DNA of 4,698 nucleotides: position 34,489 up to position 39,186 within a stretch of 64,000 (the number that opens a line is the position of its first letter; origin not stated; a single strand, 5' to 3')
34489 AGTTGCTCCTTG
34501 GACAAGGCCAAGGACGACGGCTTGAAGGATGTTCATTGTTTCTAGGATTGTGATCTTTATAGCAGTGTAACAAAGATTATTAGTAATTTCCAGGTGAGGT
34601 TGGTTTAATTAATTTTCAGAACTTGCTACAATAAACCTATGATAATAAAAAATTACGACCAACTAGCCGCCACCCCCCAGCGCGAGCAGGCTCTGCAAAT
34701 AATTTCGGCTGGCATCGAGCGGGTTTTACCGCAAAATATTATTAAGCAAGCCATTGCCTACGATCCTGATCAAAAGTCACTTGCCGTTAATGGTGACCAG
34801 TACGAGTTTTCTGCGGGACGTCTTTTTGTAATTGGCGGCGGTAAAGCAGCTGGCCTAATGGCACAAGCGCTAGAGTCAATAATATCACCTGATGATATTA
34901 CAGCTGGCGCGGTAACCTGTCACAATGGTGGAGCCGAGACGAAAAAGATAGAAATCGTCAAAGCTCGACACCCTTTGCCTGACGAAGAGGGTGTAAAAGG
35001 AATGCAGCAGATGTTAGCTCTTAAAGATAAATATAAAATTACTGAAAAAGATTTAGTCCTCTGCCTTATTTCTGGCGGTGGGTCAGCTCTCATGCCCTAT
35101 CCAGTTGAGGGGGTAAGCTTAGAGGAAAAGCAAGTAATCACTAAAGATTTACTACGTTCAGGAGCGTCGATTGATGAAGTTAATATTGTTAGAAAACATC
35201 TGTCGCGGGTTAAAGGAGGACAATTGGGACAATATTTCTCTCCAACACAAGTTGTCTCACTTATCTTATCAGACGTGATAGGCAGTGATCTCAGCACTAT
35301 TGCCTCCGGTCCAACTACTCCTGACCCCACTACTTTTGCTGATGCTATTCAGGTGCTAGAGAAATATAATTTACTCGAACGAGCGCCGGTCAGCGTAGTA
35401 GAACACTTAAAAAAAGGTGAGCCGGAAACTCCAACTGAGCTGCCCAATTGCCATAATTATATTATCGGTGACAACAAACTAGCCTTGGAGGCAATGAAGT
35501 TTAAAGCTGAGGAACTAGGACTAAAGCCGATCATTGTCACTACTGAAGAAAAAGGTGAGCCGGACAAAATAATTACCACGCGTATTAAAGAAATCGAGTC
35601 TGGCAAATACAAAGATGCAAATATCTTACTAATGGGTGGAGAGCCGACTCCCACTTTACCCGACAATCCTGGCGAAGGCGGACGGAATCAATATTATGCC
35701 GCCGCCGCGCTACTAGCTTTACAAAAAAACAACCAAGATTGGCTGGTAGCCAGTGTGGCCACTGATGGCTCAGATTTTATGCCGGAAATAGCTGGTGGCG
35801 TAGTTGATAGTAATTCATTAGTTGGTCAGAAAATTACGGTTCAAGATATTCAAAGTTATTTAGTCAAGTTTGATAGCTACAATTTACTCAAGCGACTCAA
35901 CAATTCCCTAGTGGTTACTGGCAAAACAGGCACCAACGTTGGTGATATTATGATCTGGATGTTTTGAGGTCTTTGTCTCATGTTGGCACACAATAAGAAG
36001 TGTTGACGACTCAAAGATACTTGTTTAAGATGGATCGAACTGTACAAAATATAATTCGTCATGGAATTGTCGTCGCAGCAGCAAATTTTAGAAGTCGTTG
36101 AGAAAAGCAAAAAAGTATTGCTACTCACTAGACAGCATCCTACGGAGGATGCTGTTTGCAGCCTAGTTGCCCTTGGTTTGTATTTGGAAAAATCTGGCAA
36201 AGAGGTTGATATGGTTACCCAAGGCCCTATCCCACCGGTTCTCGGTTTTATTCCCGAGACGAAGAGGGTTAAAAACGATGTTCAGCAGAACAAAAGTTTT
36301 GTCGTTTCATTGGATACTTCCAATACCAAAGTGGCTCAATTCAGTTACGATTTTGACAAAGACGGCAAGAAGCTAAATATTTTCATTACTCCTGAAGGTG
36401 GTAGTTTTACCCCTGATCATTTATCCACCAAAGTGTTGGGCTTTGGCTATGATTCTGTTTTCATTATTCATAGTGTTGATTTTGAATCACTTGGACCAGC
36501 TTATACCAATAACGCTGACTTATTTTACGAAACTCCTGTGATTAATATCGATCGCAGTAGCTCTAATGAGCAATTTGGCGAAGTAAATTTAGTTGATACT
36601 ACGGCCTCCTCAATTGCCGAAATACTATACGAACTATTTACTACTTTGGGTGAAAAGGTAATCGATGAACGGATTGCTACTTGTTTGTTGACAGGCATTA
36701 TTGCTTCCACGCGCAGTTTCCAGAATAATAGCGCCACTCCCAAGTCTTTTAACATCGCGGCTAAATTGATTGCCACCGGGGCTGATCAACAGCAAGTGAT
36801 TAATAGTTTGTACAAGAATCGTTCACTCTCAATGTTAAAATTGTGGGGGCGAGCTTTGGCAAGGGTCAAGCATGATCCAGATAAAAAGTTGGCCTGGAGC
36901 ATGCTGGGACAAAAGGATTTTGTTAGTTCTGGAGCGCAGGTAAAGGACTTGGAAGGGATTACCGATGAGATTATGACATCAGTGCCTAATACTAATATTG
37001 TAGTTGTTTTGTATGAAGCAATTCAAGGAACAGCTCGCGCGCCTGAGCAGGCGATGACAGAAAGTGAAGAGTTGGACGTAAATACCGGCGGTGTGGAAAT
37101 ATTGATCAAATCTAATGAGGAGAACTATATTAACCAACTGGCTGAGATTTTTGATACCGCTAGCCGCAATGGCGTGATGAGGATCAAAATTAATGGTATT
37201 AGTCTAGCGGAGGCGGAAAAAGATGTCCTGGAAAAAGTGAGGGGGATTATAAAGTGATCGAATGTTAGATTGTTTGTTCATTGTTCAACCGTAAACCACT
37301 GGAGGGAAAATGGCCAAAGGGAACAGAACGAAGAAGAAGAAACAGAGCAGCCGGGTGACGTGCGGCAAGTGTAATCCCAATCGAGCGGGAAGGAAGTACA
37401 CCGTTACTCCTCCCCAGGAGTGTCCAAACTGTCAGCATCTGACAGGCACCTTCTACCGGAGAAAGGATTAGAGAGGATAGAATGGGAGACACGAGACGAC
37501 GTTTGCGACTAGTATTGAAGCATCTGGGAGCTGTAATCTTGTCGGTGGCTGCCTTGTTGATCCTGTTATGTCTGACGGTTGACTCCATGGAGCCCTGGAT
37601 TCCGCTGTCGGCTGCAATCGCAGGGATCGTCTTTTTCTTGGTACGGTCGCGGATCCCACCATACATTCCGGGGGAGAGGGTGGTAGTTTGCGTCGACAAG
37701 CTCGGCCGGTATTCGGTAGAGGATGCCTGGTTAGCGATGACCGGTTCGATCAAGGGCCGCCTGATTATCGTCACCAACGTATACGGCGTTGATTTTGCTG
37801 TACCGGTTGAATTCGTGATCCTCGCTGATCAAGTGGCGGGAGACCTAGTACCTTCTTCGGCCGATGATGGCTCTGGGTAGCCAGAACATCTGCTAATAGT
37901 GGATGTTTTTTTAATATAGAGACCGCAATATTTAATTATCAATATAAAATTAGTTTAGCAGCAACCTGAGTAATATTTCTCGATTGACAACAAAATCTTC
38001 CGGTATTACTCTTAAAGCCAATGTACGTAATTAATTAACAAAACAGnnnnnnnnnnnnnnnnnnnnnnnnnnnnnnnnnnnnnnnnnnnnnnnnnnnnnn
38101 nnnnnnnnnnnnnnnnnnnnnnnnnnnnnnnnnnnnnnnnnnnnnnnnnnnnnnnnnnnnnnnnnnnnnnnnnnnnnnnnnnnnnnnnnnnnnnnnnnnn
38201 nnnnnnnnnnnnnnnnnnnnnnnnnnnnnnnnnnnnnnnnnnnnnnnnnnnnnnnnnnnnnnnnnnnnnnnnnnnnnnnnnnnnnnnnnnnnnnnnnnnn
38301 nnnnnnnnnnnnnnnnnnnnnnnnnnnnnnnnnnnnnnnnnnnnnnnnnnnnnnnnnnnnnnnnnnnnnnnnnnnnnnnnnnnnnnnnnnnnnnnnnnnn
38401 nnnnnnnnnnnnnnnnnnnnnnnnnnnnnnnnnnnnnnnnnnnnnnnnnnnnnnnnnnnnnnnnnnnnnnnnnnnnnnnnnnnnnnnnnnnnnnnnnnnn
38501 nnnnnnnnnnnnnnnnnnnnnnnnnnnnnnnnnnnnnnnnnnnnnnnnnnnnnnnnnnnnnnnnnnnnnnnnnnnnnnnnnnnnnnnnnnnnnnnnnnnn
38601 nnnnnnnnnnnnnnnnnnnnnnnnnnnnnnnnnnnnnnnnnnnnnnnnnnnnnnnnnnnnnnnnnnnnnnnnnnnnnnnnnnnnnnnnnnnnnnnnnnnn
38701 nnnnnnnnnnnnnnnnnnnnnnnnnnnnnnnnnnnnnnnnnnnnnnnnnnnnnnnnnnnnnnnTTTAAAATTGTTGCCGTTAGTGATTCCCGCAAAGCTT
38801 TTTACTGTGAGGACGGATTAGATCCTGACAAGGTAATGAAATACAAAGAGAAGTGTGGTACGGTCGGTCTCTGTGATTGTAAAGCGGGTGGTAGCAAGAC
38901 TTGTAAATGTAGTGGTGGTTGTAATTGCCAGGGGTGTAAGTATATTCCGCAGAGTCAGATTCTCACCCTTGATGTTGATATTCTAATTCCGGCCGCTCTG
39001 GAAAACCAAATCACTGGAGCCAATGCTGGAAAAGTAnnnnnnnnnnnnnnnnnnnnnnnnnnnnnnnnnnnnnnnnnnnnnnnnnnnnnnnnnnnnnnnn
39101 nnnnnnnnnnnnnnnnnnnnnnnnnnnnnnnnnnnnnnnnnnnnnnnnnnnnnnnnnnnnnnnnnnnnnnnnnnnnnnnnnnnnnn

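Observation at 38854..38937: Metallothionein-like cysteine cluster inserted into glutamate dehydrogenase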

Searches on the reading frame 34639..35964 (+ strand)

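Call 51: search_protein_families(library=pfam, proteins=[window:34639-35964:+], max_evalue=0.01)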
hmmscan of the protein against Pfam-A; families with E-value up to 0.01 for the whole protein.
window:34639-35964:+ (442 aa): 2 families
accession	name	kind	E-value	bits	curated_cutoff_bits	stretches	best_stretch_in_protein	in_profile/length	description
PF13660.11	DUF4147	-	8.5e-79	264.7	23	1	18-258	2-234/234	Domain of unknown function (DUF4147)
PF05161.18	MOFRL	-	1.5e-22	80.3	28.3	1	329-436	2-106/106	MOFRL family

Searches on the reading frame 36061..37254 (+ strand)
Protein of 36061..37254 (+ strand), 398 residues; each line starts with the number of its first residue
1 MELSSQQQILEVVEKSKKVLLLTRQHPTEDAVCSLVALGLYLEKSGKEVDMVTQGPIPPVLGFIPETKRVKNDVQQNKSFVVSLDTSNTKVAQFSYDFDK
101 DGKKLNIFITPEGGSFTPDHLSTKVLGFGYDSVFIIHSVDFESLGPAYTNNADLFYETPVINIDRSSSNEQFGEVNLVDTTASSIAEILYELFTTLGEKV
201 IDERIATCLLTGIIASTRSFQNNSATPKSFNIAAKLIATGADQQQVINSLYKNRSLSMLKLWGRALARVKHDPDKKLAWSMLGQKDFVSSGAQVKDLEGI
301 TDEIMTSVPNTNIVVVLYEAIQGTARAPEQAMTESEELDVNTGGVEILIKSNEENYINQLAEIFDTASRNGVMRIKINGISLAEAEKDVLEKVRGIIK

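Call 51: search_protein_families(library=pfam, proteins=[window:36061-37254:+], max_evalue=0.01)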
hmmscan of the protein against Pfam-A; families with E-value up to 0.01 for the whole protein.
window:36061-37254:+ (398 aa): 1 family
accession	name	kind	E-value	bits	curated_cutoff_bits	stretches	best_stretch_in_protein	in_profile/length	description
PF01368.27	DHH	-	2.9e-07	31.2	28.1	1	19-213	2-125/125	DHH family, N-terminal domain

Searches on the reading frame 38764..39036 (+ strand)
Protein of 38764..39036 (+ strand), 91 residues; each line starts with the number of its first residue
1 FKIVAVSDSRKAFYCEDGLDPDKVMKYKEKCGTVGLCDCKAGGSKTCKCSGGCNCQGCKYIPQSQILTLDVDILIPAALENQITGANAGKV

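Call 27: search_protein_representatives(alignment_id=A2)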
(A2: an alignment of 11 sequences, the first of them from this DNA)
Query: 11 sequences, 91 profile positions. Proteins with E-value up to 0.001 (for the whole library): 716; up to 1e-10: 41; up to 1e-30: 1. The best 150 are listed.
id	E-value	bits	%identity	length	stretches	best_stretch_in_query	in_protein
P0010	1.3e-42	160.3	-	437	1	1-91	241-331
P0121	2.8e-15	72.7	-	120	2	59-91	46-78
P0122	3.7e-15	72.3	-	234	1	2-91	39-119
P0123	5.1e-15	71.9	-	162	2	55-91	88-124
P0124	1.7e-14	70.2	-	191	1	1-91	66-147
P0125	5.1e-14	68.7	-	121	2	56-91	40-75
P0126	9.7e-14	67.8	-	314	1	1-91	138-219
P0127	1.7e-13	67.0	-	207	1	1-91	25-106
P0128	2.1e-13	66.7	-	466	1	1-91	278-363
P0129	3.3e-13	66.1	-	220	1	1-91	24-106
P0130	4.0e-13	65.8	-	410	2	1-41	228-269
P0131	4.1e-13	65.8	-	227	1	1-91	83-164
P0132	5.1e-13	65.5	-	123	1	2-91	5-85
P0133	1.9e-12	63.7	-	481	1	1-91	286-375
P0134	2.5e-12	63.3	-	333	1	2-91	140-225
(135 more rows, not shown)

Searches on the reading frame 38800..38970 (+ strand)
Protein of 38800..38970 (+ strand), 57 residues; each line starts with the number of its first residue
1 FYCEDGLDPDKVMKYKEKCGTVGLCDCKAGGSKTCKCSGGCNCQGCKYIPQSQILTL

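Call 28: search_protein_families(library=pfam, proteins=[window:38800-38970:+], max_evalue=10)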
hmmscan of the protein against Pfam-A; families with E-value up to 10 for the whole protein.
seq(57 aa): 0 families
